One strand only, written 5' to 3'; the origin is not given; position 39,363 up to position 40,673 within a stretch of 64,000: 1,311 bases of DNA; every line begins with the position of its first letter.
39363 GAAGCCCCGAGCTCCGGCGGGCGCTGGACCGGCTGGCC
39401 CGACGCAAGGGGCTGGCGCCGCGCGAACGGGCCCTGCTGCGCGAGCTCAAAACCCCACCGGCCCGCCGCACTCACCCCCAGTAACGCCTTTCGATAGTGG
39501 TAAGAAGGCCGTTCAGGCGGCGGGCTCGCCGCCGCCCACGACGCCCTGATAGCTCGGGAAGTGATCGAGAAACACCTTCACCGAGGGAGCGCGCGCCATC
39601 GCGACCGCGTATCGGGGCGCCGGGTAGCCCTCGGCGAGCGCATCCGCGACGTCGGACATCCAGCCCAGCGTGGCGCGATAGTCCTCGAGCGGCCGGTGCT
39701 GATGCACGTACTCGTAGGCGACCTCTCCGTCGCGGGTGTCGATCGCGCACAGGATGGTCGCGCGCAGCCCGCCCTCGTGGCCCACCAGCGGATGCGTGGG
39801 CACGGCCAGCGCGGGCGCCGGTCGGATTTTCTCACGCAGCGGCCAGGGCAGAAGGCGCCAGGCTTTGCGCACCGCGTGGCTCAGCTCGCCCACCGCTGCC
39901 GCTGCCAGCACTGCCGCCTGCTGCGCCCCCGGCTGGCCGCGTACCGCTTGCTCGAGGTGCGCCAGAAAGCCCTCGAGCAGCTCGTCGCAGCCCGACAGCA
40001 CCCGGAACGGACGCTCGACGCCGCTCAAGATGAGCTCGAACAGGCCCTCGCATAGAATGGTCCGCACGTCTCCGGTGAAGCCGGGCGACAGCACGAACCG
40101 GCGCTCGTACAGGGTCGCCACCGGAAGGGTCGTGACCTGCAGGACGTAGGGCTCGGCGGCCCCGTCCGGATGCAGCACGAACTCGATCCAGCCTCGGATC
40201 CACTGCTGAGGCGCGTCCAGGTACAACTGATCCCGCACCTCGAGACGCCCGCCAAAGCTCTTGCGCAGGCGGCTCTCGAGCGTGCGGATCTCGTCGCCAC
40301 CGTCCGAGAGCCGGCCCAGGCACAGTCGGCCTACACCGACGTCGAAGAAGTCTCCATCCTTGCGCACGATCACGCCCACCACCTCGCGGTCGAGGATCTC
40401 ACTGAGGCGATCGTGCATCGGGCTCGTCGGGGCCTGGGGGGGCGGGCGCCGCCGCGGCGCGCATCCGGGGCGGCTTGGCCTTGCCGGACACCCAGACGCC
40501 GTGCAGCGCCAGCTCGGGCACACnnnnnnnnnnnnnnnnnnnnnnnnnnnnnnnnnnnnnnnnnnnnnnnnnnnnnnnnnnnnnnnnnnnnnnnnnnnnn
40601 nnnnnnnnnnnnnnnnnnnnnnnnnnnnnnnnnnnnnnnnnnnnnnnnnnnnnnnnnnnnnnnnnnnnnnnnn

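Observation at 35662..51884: Auxiliary T6SS island with membrane-complex and spike genes but no sheath/baseplate genes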

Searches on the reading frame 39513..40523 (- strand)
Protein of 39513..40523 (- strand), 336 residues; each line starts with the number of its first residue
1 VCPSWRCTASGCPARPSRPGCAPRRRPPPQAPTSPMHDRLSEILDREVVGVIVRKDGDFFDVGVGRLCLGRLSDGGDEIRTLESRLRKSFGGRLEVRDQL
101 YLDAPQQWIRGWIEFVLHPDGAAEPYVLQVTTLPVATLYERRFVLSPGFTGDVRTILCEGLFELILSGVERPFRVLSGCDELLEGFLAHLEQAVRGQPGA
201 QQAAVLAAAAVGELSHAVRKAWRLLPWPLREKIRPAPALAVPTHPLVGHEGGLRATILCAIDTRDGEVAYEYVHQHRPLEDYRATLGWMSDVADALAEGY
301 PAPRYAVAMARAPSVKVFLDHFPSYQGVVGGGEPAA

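Call 5: search_protein_families(library=pfam, proteins=[window:39513-40523:-], max_evalue=0.01)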
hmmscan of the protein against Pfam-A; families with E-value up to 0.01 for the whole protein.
window:39513-40523:- (336 aa): 0 families

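Call 9: search_protein_families(library=ncbifam, proteins=[window:39513-40523:-], max_evalue=0.1)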
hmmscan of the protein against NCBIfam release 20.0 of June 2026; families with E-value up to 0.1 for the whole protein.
window:39513-40523:- (336 aa): 0 families

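Call 26: find_homologous_proteins(query=window:39513-40418:-, max_evalue=0.001)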
Query window:39513-40418:- (301 aa): 10 proteins with E <= 0.001 among 8000 candidates.
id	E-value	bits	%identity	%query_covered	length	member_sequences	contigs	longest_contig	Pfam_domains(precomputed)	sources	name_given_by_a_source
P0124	4.3e-200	681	100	100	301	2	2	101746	-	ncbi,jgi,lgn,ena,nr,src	ncbi:MAG TPA: hypothetical protein VKN99_20285 [Polyangia bacterium]|nr:hypothetical protein [Polyan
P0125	1.8e-70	256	46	98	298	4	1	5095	-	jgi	jgi:hypothetical protein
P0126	2.5e-68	249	43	98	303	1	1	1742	-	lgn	-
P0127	1.4e-63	233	43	98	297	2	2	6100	-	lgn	-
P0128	1.5e-63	233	43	98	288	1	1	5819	-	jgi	jgi:hypothetical protein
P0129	2.8e-63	232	41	100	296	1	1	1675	-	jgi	-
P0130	4.9e-58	215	40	99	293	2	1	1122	-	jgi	-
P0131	7.3e-58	214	40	98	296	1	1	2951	-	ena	-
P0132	7.6e-58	214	42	98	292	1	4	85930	-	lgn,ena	-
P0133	3.6e-55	205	43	98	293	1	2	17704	-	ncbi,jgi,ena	-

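Call 38: search_solved_structures(query=A1, max_evalue=1)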
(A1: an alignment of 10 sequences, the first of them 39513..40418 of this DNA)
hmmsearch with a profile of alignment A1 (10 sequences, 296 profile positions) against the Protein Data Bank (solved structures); distinct sequences matched with E-value up to 1: 1.
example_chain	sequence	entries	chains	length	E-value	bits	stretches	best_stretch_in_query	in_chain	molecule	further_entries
3g7r_A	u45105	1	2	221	0.24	13.6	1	120-176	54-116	Putative transcriptional regulator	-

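Call 41: predict_structure(alignment_id=A1)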
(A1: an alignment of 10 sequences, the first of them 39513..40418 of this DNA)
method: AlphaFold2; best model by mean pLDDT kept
length: 301 residues; sequences in the alignment: 10
mean_pLDDT: 87.7   pTM: 0.88
mean pLDDT of the five models: 87.7, 86.4, 85.5, 82.7, 54.7
residues with pLDDT >= 90: 179; 70-90: 98; 50-70: 15; < 50: 9
segments of 3 or more residues with pLDDT < 50: 203-207, 298-301
pLDDT, mean of each block of 10 residues (from residue 1): 94 94 91 86 93 95 91 92 86 95 92 86 84 72 86 93 79 92 86 77 55 88 94 96 94 96 91 96 94 68 36
secondary structure, 60 per line:
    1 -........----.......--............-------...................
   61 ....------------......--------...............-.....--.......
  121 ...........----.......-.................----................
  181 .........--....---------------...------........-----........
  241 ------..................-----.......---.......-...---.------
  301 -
elements in order: H2-9 E14-20 E23-34 H42-58 E59-64 E77-82 E91-97 H98-105 E107-111 E114-117 H118-131 H136-142 H144-160 H165-189 H192-195 E211-213 E220-227 E233-240 H247-264 E270-276 H280-286

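Call 53: find_related_loci(query=A1, collection=genome_contigs, flank=10000)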
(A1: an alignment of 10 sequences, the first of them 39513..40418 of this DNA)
Query A1 (301 aa) in genome_contigs; peptide patterns used: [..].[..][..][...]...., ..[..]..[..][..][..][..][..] (x = any residue, [..] = any of these).
71 stretches matched a pattern, but none encodes a relative of the query by tblastn (E <= 1e-3).

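Call 54: find_related_loci(query=A1, collection=metagenome_contigs, flank=10000)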
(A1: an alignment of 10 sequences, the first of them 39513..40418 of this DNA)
Query A1 (301 aa) in metagenome_contigs; peptide patterns used: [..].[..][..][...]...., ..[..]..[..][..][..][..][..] (x = any residue, [..] = any of these).
120 stretches matched a pattern; 7 encode a relative of the query (tblastn E <= 1e-3); 7 distinct loci.
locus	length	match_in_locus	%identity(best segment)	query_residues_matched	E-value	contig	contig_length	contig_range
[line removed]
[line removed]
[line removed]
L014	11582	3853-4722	43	1-294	3e-62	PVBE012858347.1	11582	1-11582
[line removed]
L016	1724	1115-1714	38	1-210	2e-37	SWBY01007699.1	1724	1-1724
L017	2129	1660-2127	42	1-158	6e-29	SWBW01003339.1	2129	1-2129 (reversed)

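Call 56: search_protein_families(library=pfam, alignment_id=A1, max_evalue=10)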
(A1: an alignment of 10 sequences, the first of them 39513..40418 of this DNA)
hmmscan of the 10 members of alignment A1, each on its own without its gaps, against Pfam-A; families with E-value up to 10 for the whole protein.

A. member 1, window:39513-40418:- (301 aa): 0 families

B. families by the number of members that match (of 10 scanned): 6 families
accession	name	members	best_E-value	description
PF08240.17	ADH_N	3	0.031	Alcohol dehydrogenase GroES-like domain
PF12583.14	TPPII_C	1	0.03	Tripeptidyl peptidase II, C-terminal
PF13428.12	TPR_14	1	0.04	Tetratricopeptide repeat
PF23579.1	ARM_TBCD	1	0.046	Tubulin-specific chaperone D-like, ARM repeat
PF19955.5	EAD1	1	0.15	Effector-associated domain 1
PF24846.1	PolC_DP2_cat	1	0.26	DNA polymerase II large subunit DP2, catalytic domain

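Call 72: search_protein_families(library=pfam, proteins=[L012:6879-8162:+, L012:12733-13734:+, L012:13746-14891:+, L012:16742-17281:+], max_evalue=1)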
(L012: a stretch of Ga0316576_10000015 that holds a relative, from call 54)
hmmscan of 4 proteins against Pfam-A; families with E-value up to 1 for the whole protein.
L012:6879-8162:+ (427 aa): 5 families
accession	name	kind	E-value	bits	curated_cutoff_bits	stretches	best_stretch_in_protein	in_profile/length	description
PF06070.16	Herpes_UL32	-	0.016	13.3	25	1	193-251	380-437/1123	Herpesvirus large structural phosphoprotein UL32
PF13769.11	Virulence_fact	-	0.044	14.6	25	1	180-224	18-62/81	Virulence factor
PF11603.13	Sir1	-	0.074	14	24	1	171-216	9-53/120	Sir1, ORC-binding domain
PF19105.5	DUF5792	-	0.19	12.5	26.8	1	197-281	19-103/159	Family of unknown function (DUF5792)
PF07586.16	HXXSHH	-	0.2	11.6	30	1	137-217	156-231/307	Protein of unknown function (DUF1552)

L012:12733-13734:+ (333 aa): 1 family
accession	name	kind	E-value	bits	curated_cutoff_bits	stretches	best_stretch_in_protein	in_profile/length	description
PF12041.13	DELLA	-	0.26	11.6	23.8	1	47-90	23-64/69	Transcriptional regulator DELLA protein N terminal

L012:13746-14891:+ (381 aa): 28 families (the best 25 are shown)
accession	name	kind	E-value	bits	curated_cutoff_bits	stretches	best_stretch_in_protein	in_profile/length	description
PF13424.12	TPR_12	-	6.7e-74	244.5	30.1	7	212-286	2-76/77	Tetratricopeptide repeat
PF13374.12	TPR_10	-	5.2e-56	185.6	27.5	7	296-337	1-42/42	Tetratricopeptide repeat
PF24885.1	TPR_NPHP3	-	4.3e-49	167.5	100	4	41-137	95-191/239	Nephrocystin-3 TPR domain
PF00515.34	TPR_1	-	8.1e-24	82.9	27.8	4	256-284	2-30/34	Tetratricopeptide repeat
PF07719.23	TPR_2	-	3.4e-23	80.2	27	5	256-285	2-31/34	Tetratricopeptide repeat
PF17874.7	TPR_MalT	-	1.1e-17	64.8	45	3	211-361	78-224/336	MalT-like TPR region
PF13181.12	TPR_8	-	6.2e-17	60.7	25.7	3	258-284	4-30/34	Tetratricopeptide repeat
PF13176.12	TPR_7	-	1.8e-16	59.2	27.9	3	259-284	3-28/36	Tetratricopeptide repeat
PF13428.12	TPR_14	-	7.4e-12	45.1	23.5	2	259-285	5-31/44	Tetratricopeptide repeat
PF13431.12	TPR_17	-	1.6e-10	40.8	24.4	0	41-65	9-33/34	Tetratricopeptide repeat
PF13432.12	TPR_16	-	3.6e-10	40.5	32.7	4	260-324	2-58/65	Tetratricopeptide repeat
PF14559.12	TPR_19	-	1.1e-09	38.9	25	3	224-283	2-53/68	Tetratricopeptide repeat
PF07721.20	TPR_4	-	1.5e-07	31.8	27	1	215-238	3-26/26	Tetratricopeptide repeat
PF04212.24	MIT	-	7e-07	29.7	30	0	311-338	18-49/66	MIT (microtubule interacting and transport) domain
PF23774.1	TPR_GEMI5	-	0.0002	21.4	33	0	317-365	109-157/209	GEMI5 TPR domain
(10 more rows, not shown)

L012:16742-17281:+ (179 aa): 1 family
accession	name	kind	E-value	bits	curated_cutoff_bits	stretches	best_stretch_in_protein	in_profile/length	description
PF10152.14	CCDC53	-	0.049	14.5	24.6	1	143-176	87-121/147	Subunit CCDC53 of WASH complex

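Call 73: search_protein_representatives(alignment_id=A1)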
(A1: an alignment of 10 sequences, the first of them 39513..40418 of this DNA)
Query: 10 sequences, 296 profile positions. Proteins with E-value up to 0.001 (for the whole library): 36; up to 1e-10: 30; up to 1e-30: 24. The best 36 are listed.
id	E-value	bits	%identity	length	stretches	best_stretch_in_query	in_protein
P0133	4.9e-126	436.2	-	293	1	1-295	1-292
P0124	5.0e-124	429.6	-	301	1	1-294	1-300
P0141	1.2e-115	402.1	-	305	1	1-293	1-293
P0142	2.7e-105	368.1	-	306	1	1-295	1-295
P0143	1.4e-104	365.8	-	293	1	1-290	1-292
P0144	1.0e-103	362.9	-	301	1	1-291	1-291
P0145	4.7e-101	354.2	-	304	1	1-292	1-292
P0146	1.6e-100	352.5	-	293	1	1-290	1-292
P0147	6.8e-98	343.8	-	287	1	1-289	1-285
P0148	8.2e-98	343.5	-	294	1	1-288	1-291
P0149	1.5e-96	339.4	-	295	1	1-292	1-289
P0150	4.0e-87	308.4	-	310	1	1-293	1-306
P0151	1.8e-81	289.8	-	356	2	1-165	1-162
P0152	1.6e-79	283.5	-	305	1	1-291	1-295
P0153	1.4e-77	277.1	-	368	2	1-165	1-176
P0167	3.3e-17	78.9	-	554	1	185-295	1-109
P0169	1.9e-07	46.9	-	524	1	26-190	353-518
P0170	2.1e-06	43.4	-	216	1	26-188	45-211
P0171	2.2e-06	43.4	-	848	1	23-133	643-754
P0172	3.1e-06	42.9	-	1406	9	117-162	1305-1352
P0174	3.0e-05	39.7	-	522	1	26-165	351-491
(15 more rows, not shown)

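Call 74: search_protein_families(library=pfam, proteins=[P0169, P0170, P0171, P0174, P0167, P0151, P0153, P0172], max_evalue=0.01)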
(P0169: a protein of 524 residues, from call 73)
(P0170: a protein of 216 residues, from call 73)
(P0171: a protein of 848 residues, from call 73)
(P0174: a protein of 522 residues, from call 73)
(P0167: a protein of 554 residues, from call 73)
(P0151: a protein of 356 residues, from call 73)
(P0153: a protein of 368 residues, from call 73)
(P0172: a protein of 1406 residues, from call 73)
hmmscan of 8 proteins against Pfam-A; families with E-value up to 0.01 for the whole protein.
P0169 (524 aa): 0 families

P0170 (216 aa): 0 families

P0171 (848 aa): 1 family
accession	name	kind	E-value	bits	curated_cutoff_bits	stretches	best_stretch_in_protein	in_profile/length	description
PF04607.23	RelA_SpoT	-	1.1e-05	26.2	27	1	624-715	3-89/113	Region found in RelA / SpoT proteins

P0174 (522 aa): 0 families

P0167 (554 aa): 1 family
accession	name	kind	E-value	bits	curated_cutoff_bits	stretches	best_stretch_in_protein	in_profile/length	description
PF05954.17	Phage_GPD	-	4.4e-48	164.5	30.1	1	147-418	1-244/305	Phage tail baseplate hub (GPD)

P0151 (356 aa): 0 families

P0153 (368 aa): 0 families

P0172 (1406 aa): 15 families
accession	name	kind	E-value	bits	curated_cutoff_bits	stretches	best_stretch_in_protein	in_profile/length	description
PF00515.34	TPR_1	-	2.6e-41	138.2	27.8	0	1139-1162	3-26/34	Tetratricopeptide repeat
PF07719.23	TPR_2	-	2.4e-37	124.4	27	0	1223-1253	1-31/34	Tetratricopeptide repeat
PF13174.12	TPR_6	-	2.4e-29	100.4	26.3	0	1226-1254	3-31/33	Tetratricopeptide repeat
PF13424.12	TPR_12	-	1.1e-25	90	30.1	8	1097-1168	6-76/77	Tetratricopeptide repeat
PF13181.12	TPR_8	-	1.9e-23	81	25.7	0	1097-1124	4-31/34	Tetratricopeptide repeat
PF13428.12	TPR_14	-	1.6e-22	78.2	23.5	0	1225-1261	3-39/44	Tetratricopeptide repeat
PF13432.12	TPR_16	-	1.7e-12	48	32.7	3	1272-1342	3-64/65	Tetratricopeptide repeat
PF18240.7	PSII_Pbs31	-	3.4e-11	43.8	25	0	1043-1070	31-58/93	Photosystem II Psb31 protein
PF13374.12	TPR_10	-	8.4e-08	32.4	27.5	0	1352-1379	2-29/42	Tetratricopeptide repeat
PF13191.12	AAA_16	-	2.8e-07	31.6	32.6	1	418-570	1-136/167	AAA ATPase domain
PF13371.12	TPR_9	-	2e-06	28.1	35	0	1059-1135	3-70/73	Tetratricopeptide repeat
PF05729.18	NACHT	-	6e-05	23.4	26.7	1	446-574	4-130/167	NACHT domain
PF13512.12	TPR_18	-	0.00096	19.8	21.9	0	1289-1369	30-106/145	Tetratricopeptide repeat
PF13653.12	GDPD_2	-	0.0011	19.8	27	0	1258-1272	10-24/30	Glycerophosphoryl diester phosphodiesterase family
PF13401.12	AAA_22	-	0.0037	18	27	1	447-554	10-110/130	AAA domain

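Call 79: find_encoding_contigs(protein=P0132, flank=10000, max_places=2)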
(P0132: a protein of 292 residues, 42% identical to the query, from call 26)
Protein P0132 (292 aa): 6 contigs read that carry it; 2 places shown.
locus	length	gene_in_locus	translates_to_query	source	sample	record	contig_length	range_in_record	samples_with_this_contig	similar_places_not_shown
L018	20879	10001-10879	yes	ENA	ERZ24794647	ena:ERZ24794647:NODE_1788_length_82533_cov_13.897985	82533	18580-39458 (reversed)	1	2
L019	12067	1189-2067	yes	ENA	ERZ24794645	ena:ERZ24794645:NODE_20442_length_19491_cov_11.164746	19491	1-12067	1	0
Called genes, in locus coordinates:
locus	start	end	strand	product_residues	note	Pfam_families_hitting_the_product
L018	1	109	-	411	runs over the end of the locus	-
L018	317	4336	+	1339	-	-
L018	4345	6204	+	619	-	PF00339:Arrestin_N (weak), PF02752:Arrestin_C (faint), PF08737:Rgp1 (faint)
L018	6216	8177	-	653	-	PF00069:Pkinase, PF07714:PK_Tyr_Ser-Thr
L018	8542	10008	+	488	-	-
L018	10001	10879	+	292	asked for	-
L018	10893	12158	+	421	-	-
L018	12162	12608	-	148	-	PF14433:SUKH-3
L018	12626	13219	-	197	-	-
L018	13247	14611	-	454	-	PF05488:PAAR_motif, PF03412:Peptidase_C39 (weak)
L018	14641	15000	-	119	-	PF05635:23S_rRNA_IVP, PF22296:bAvd (weak)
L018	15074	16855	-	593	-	PF05954:Phage_GPD, PF04717:Phage_base_V, PF20093:DUF6484 (faint), PF22178:Gp5_trimer_C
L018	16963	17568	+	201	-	-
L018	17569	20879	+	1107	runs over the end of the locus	-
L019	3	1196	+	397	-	?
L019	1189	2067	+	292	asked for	-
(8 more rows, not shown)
